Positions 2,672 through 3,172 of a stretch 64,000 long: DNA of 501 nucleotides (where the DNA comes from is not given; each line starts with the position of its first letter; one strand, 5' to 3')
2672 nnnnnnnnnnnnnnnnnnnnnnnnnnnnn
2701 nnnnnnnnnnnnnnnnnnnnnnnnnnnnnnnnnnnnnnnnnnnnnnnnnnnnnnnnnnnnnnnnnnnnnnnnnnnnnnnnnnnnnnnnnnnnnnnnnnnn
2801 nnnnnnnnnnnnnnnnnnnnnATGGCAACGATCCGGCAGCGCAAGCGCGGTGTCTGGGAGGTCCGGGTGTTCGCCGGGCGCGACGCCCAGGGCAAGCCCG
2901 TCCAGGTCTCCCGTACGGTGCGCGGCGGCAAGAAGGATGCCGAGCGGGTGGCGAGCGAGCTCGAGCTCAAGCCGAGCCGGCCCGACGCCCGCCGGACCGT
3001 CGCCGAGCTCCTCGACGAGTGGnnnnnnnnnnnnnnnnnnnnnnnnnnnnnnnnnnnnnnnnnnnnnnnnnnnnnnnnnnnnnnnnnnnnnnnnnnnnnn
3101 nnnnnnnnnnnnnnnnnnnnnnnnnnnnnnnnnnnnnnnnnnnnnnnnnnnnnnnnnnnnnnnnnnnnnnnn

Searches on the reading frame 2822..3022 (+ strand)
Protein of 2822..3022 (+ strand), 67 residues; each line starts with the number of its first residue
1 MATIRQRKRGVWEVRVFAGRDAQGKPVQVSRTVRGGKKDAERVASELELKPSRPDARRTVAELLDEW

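Call 13: search_protein_families(library=pfam, proteins=[window:2822-3022:+], max_evalue=10)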
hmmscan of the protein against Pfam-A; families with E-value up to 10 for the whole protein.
seq(67 aa): 0 families

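Call 28: predict_structure(alignment_id=A2)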
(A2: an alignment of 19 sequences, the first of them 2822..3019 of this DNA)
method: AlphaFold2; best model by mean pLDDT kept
length: 66 residues; sequences in the alignment: 19
mean_pLDDT: 76.5   pTM: 0.56
mean pLDDT of the five models: 76.5, 76.0, 74.9, 74.6, 73.8
residues with pLDDT >= 90: 22; 70-90: 27; 50-70: 3; < 50: 14
segments of 3 or more residues with pLDDT < 50: 53-66
pLDDT, mean of each block of 10 residues (from residue 1): 89 87 83 90 82 47 43
secondary structure, 60 per line:
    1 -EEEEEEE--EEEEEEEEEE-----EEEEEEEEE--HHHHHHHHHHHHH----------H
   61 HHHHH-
elements in order: E2-8 E11-20 E26-34 H37-49 H60-65
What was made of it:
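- On Pfam Arm-DNA-bind_4 (PF14657, 'AP2-like' integrase N-domain): The topology fits (call 28).
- Domain: AF2 gives beta-beta-beta-alpha with pLDDT 82-90 (call 28).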

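Call 33: fold_search(model_id=the predicted structure, library=pdb)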
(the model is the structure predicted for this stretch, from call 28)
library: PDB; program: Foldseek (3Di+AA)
matches with E <= 10: 682; with E <= 0.001: 0
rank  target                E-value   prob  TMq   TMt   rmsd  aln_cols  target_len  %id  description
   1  6r79_C                4.3e-01  0.66  0.43  0.15   6.7        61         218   15  Structure of IMP-13 metallo-beta-lactamase in apo form (loop open) (released 2020-04-01)
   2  6l0v_E                4.6e-01  0.35  0.32  0.35   7.2        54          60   15  Structure of RLD2 BRX domain bound to LZY3 CCL motif (released 2020-02-05)
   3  5tjj_B                5.5e-01  0.63  0.46  0.15   2.9        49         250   20  Crystal structure of IcIR transcriptional regulator from Alicyclobacillus acidocaldarius (released 2016-10-26)
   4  3mq0_A                5.5e-01  0.57  0.45  0.16   3.8        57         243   18  Crystal Structure of Agobacterium tumefaciens repressor BlcR (released 2011-03-30)
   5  8ejv_B                6.3e-01  0.30  0.41  0.15   3.9        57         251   19  The crystal structure of Pseudomonas putida PcaR in complex with succinate (released 2024-03-20)
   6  9kby_A                7.1e-01  0.38  0.44  0.06   8.7        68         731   18  Cryo-EM structure of DCL4-Hairpin RNA complex (released 2026-02-18)
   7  6l0v_A                7.1e-01  0.23  0.30  0.32   7.3        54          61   17  Structure of RLD2 BRX domain bound to LZY3 CCL motif (released 2020-02-05)
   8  3vyx_A                7.1e-01  0.09  0.29  0.23   8.3        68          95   13  Structural insights into RISC assembly facilitated by dsRNA binding domains of human RNA helicase (DHX9) (released 2013-02-13)
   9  5mmd_F                8.6e-01  0.57  0.47  0.16   6.6        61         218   13  TMB-1. Structural insights into TMB-1 and the role of residue 119 and 228 in substrate and inhibitor binding (released 2017-03-29)
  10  5hh4_C                8.6e-01  0.54  0.46  0.16   7.5        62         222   16  Crystal structure of metallo-beta-lactamase IMP-1 in complex with a phosphonate-based inhibitor (released 2017-01-18)
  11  3zfv_C                8.6e-01  0.14  0.28  0.09  10.6        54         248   15  Crystal structure of an archaeal CRISPR-associated Cas6 nuclease (released 2013-04-03)
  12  3mq0_B                9.2e-01  0.69  0.50  0.16   2.8        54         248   15  Crystal Structure of Agobacterium tumefaciens repressor BlcR (released 2011-03-30)
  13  5acp_A                9.2e-01  0.51  0.45  0.16   6.6        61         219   13  W228R-Investigation of the impact from residues W228 and Y233 in the metallo-beta-lactamase GIM-1 (released 2015-12-23)
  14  5ev6_C                9.8e-01  0.51  0.46  0.16   6.8        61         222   16  Crystal structure of the native, di-zinc metallo-beta-lactamase IMP-1 (released 2016-06-01)
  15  5acv_A                9.8e-01  0.35  0.42  0.14   6.6        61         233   18  VIM-2-OX, Discovery of novel inhibitor scaffolds against the metallo- beta-lactamase VIM-2 by SPR based fragment scree (released 2015-11-04)
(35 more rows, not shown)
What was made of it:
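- On Pfam Arm-DNA-bind_4 (PF14657, 'AP2-like' integrase N-domain): Foldseek finds nothing significant (call 33).
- Foldseek has nothing below E = 0.4 (call 33).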

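Call 38: search_solved_structures(query=A2, max_evalue=10, show_alignments=3)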
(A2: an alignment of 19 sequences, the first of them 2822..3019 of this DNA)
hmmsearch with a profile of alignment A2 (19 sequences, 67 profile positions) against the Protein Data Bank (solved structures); distinct sequences matched with E-value up to 10: 2.
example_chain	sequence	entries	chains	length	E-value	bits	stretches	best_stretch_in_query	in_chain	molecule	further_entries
13gm_C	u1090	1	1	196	0.62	13.5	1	3-65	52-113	Charged multivesicular body protein 1a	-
1qys_A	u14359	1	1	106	1.1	12.6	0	24-47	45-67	TOP7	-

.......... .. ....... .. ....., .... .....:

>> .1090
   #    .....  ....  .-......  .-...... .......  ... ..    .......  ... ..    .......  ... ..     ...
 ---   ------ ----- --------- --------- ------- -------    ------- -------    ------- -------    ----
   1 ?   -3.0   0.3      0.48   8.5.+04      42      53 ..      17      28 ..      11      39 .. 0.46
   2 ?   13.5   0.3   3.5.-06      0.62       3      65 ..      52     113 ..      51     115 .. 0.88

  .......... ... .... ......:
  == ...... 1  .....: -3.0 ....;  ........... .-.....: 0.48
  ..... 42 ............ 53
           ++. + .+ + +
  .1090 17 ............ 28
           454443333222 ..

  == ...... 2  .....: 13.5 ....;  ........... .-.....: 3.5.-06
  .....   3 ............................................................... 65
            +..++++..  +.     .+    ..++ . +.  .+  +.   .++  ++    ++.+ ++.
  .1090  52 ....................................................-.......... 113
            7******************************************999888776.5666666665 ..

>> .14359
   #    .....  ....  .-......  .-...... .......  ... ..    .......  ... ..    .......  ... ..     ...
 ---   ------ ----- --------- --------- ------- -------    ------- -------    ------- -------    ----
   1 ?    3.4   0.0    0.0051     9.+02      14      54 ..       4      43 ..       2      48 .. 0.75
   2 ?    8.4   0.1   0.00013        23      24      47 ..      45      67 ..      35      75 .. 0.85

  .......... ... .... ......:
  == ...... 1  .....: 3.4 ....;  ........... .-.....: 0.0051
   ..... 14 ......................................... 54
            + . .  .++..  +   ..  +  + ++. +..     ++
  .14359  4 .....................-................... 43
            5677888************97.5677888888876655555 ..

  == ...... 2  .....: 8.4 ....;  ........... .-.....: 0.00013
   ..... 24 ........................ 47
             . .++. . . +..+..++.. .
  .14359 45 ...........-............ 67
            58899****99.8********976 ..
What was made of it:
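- Tried and rejected: Profile of 19 N-domains against PDB sequences: only spurious hits at E > 0.6 (call 38).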
